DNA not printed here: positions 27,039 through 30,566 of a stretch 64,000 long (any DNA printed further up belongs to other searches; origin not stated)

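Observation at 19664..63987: Co-directional glycan assembly supercluster of about 44 kb and 40 genes that combines Wzx/Wzy-type and polyprenyl-P-sugar/GT-C machinery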

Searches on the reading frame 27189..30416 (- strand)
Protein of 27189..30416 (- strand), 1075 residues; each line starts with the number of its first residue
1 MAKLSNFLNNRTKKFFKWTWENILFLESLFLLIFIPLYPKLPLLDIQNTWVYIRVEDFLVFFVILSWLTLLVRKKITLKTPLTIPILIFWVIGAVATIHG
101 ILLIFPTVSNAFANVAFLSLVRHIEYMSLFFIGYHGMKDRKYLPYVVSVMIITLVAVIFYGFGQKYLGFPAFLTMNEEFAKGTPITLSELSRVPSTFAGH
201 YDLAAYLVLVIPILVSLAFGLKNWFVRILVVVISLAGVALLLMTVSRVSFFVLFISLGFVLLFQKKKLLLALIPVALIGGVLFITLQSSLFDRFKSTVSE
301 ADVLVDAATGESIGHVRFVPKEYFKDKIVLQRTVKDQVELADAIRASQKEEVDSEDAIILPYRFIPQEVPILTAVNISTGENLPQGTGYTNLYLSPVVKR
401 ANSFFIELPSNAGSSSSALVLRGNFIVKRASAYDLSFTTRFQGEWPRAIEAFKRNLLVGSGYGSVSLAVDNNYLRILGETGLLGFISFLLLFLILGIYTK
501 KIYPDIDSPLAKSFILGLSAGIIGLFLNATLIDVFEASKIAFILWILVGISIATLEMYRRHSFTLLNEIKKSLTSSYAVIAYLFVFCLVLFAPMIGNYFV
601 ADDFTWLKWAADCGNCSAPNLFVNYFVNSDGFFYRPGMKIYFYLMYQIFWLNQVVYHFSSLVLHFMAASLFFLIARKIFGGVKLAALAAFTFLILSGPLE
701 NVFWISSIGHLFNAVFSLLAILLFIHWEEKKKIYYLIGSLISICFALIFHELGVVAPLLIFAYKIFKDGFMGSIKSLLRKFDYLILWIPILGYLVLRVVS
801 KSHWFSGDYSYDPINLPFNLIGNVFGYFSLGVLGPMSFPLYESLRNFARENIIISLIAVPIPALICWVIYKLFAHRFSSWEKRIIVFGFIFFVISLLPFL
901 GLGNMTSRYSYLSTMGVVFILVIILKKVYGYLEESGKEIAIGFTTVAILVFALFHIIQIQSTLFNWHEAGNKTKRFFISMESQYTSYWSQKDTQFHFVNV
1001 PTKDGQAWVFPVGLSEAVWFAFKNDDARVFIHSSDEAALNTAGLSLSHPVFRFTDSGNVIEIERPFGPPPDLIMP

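Call 5: search_protein_families(library=pfam, proteins=[window:27189-30416:-], max_evalue=0.01)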
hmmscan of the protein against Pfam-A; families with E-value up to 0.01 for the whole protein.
window:27189-30416:- (1075 aa): 1 family
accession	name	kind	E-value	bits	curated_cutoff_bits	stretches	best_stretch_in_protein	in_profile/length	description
PF04932.20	Wzy_C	-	0.0065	16.7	31.7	1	431-489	75-149/149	O-Antigen ligase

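Call 16: search_protein_families(library=ncbifam, proteins=[window:27189-30416:-], max_evalue=0.1)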
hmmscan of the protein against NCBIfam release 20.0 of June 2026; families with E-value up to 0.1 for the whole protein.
window:27189-30416:- (1075 aa): 1 family
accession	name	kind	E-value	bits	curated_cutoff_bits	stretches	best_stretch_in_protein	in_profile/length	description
TIGR00947.1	2A73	equivalog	2.4e-08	33.4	366.4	1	60-261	46-232/425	IctB family putative bicarbonate transporter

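Call 19: find_homologous_proteins(query=window:27189-30416:-, max_evalue=0.00001)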
Query window:27189-30416:- (1075 aa): 1584 proteins with E <= 0.00001 among 8000 candidates; the best 120 are listed.
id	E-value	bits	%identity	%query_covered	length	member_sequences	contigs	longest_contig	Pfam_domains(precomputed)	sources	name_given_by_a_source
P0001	0.0e+0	2369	100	100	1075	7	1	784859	-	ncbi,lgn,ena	-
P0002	0.0e+0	2090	86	100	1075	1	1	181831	-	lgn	-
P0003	0.0e+0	2002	82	100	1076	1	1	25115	-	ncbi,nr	ncbi:O-antigen ligase family protein [Candidatus Roizmanbacteria bacterium]|nr:O-antigen ligase fami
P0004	0.0e+0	1876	77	100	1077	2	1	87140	-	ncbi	-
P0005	0.0e+0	1872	77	100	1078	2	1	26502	-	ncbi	-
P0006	0.0e+0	1781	73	100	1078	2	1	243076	-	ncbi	-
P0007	0.0e+0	1510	64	99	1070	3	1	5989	-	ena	-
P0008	0.0e+0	1508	62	100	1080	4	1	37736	-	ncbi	-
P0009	0.0e+0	1499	63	99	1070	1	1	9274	-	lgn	-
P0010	0.0e+0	1483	62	100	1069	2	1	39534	-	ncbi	-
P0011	0.0e+0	1481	62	100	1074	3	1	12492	-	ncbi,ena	ncbi:MAG: hypothetical protein AAB520_00675 [Patescibacteria group bacterium]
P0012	0.0e+0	1474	64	99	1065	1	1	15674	-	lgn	-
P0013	0.0e+0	1472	61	98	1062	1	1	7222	-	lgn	-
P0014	0.0e+0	1472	62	99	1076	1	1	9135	-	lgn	-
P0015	0.0e+0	1471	63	98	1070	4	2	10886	-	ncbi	-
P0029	0.0e+0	1429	60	100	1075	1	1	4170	-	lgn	-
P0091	0.0e+0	1314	56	98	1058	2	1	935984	-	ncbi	-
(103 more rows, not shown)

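Call 20: find_encoding_contigs(protein=P0002, flank=10000, max_places=1)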
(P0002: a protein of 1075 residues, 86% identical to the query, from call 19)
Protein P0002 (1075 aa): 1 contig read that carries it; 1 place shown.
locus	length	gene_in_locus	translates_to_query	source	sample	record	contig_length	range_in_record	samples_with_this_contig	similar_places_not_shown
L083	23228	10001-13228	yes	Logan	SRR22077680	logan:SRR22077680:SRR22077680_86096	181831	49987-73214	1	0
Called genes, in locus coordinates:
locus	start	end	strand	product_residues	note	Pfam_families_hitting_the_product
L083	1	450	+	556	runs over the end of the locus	-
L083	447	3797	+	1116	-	PF11847:GT-C_AftD (faint), PF18915:DUF5667 (weak)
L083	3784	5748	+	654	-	PF11847:GT-C_AftD (weak)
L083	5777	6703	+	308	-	PF00535:Glycos_transf_2, PF10111:Glyco_tranf_2_2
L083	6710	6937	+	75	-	-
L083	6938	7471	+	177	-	PF13439:Glyco_transf_4 (weak)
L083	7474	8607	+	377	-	PF13439:Glyco_transf_4, PF20706:GT4-conflict, PF00534:Glycos_transf_1, PF13692:Glyco_trans_1_4, PF13524:Glyco_trans_1_2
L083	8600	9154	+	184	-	PF00132:Hexapep, PF14602:Hexapep_2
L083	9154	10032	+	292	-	PF00535:Glycos_transf_2, PF10111:Glyco_tranf_2_2 (weak), PF13641:Glyco_tranf_2_3, PF13632:Glyco_trans_2_3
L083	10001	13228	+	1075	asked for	-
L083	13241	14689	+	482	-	PF02366:PMT, PF13231:PMT_2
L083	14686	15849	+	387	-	PF13439:Glyco_transf_4, PF00534:Glycos_transf_1, PF13692:Glyco_trans_1_4, PF13524:Glyco_trans_1_2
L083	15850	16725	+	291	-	PF00535:Glycos_transf_2, PF13641:Glyco_tranf_2_3, PF13632:Glyco_trans_2_3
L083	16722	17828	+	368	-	PF13439:Glyco_transf_4, PF00534:Glycos_transf_1, PF13692:Glyco_trans_1_4, PF13524:Glyco_trans_1_2 (weak)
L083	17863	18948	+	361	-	PF00534:Glycos_transf_1, PF13692:Glyco_trans_1_4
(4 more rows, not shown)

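Call 21: find_encoding_contigs(protein=P0006, flank=10000, max_places=1)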
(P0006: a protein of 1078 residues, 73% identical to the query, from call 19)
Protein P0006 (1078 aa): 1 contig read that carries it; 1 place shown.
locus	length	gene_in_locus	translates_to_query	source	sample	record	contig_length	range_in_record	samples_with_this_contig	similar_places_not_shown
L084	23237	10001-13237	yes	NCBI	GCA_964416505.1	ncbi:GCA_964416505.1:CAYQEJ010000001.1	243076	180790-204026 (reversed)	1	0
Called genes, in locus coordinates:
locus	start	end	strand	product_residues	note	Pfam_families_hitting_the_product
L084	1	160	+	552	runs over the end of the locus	-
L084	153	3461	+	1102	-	PF11847:GT-C_AftD (weak)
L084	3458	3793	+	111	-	-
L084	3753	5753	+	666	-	-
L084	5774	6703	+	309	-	PF00535:Glycos_transf_2, PF10111:Glyco_tranf_2_2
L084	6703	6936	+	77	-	-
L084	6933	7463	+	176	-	PF13439:Glyco_transf_4 (weak)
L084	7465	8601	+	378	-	PF13439:Glyco_transf_4 (weak), PF20706:GT4-conflict, PF00534:Glycos_transf_1, PF13692:Glyco_trans_1_4, PF13524:Glyco_trans_1_2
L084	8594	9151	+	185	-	PF25087:GMPPB_C (faint), PF00132:Hexapep, PF14602:Hexapep_2 (weak)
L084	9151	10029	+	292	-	PF00535:Glycos_transf_2, PF10111:Glyco_tranf_2_2, PF13641:Glyco_tranf_2_3, PF13632:Glyco_trans_2_3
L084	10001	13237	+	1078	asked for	-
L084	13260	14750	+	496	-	PF02366:PMT (weak), PF13231:PMT_2 (weak)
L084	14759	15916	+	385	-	PF13439:Glyco_transf_4, PF00534:Glycos_transf_1, PF13692:Glyco_trans_1_4, PF13524:Glyco_trans_1_2 (weak)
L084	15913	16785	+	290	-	PF00535:Glycos_transf_2, PF13641:Glyco_tranf_2_3, PF13632:Glyco_trans_2_3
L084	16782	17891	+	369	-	PF13439:Glyco_transf_4, PF00534:Glycos_transf_1, PF13692:Glyco_trans_1_4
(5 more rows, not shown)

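Call 22: find_encoding_contigs(protein=P0091, flank=10000, max_places=1)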
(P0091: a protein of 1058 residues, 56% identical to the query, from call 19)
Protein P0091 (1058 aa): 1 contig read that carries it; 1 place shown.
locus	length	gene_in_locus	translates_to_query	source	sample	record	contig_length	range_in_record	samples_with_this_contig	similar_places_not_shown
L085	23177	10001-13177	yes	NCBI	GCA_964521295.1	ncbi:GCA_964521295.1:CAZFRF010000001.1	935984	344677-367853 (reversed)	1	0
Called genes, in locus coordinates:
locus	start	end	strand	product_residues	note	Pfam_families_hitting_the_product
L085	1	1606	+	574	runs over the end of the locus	-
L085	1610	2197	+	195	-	PF01209:Ubie_methyltran (weak), PF13489:Methyltransf_23, PF13847:Methyltransf_31, PF08241:Methyltransf_11, PF08242:Methyltransf_12 (weak), PF13649:Methyltransf_25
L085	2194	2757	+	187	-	PF01467:CTP_transf_like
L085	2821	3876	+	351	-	PF00535:Glycos_transf_2, PF13641:Glyco_tranf_2_3, PF13632:Glyco_trans_2_3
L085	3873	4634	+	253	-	PF02353:CMAS, PF05175:MTS, PF13489:Methyltransf_23, PF07021:MetW, PF13847:Methyltransf_31, PF08241:Methyltransf_11, PF08242:Methyltransf_12, PF13649:Methyltransf_25, +2 more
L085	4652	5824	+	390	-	-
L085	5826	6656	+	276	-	-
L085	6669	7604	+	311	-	PF00535:Glycos_transf_2, PF10111:Glyco_tranf_2_2 (weak)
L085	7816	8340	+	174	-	-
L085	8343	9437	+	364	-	PF20706:GT4-conflict, PF00534:Glycos_transf_1, PF13692:Glyco_trans_1_4, PF13524:Glyco_trans_1_2 (weak)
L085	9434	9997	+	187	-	PF25087:GMPPB_C (faint), PF00132:Hexapep, PF14602:Hexapep_2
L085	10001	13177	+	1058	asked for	-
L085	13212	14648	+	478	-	PF13231:PMT_2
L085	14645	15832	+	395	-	PF13439:Glyco_transf_4, PF13692:Glyco_trans_1_4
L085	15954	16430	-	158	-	PF06983:3-dmu-9_3-mt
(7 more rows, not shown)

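Call 30: search_solved_structures(query=A1, max_evalue=1, show_alignments=2)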
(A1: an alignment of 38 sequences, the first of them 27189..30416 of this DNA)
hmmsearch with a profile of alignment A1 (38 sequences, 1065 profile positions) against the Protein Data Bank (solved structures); distinct sequences matched with E-value up to 1: 0.

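Call 50: predict_structure(alignment_id=A1)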
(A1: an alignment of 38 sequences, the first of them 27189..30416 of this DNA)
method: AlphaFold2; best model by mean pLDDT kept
length: 1075 residues; sequences in the alignment: 38
mean_pLDDT: 74.0   pTM: 0.65
mean pLDDT of the five models: 74.0, 73.3, 73.3, 70.1, 66.7
residues with pLDDT >= 90: 150; 70-90: 557; 50-70: 263; < 50: 105
segments of 3 or more residues with pLDDT < 50: 184-197, 285-297, 375-386, 435-449, 463-470, 534-536, 600-604, 629-634, 702-706, 806-809, 1070-1075
pLDDT, mean of each block of 10 residues (from residue 1): 53 76 90 82 58 72 85 80 84 73 57 66 85 90 91 88 75 57 44 45 83 89 86 85 69 81 70 58 46 46 83 82 83 78 68 62 85 54 48 77 80 63 85 50 43 58 48 67 79 87 88 92 82 57 91 90 78 84 77 59 50 55 52 60 66 70 90 94 91 73 58 92 93 93 88 87 85 74 88 76 52 71 81 76 77 76 79 85 91 85 60 90 90 80 73 67 69 83 79 85 62 57 70 87 84 86 65 40
secondary structure, 60 per line:
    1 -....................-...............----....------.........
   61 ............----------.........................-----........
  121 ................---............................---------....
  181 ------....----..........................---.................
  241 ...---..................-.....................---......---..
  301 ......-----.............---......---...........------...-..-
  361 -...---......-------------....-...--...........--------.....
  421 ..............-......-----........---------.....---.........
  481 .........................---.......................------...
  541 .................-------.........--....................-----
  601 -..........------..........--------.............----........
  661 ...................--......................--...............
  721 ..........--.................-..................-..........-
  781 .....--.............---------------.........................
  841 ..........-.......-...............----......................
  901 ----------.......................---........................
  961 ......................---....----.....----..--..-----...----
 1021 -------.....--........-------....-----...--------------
elements in order (helices of 4 or more, strands of 3 or more residues): H2-21 H23-37 E42-45 E52-54 H55-72 H83-107 H113-136 H140-167 H177-180 H187-190 H195-220 H224-243 H247-264 H266-286 H290-295 E299-306 E312-320 H321-324 E328-333 H337-347 E368-373 E387-390 E397-407 E416-434 H436-441 H447-454 H464-468 H472-505 H509-531 H538-557 H565-573 H576-595 H602-611 H618-627 H636-648 H653-679 H682-703 H706-730 H733-749 H751-768 H770-779 H781-785 H788-800 H816-850 H852-858 H860-874 H879-900 H911-933 H937-982 H986-989 E994-998 E1028-1032 H1035-1042 E1050-1053 E1059-1061
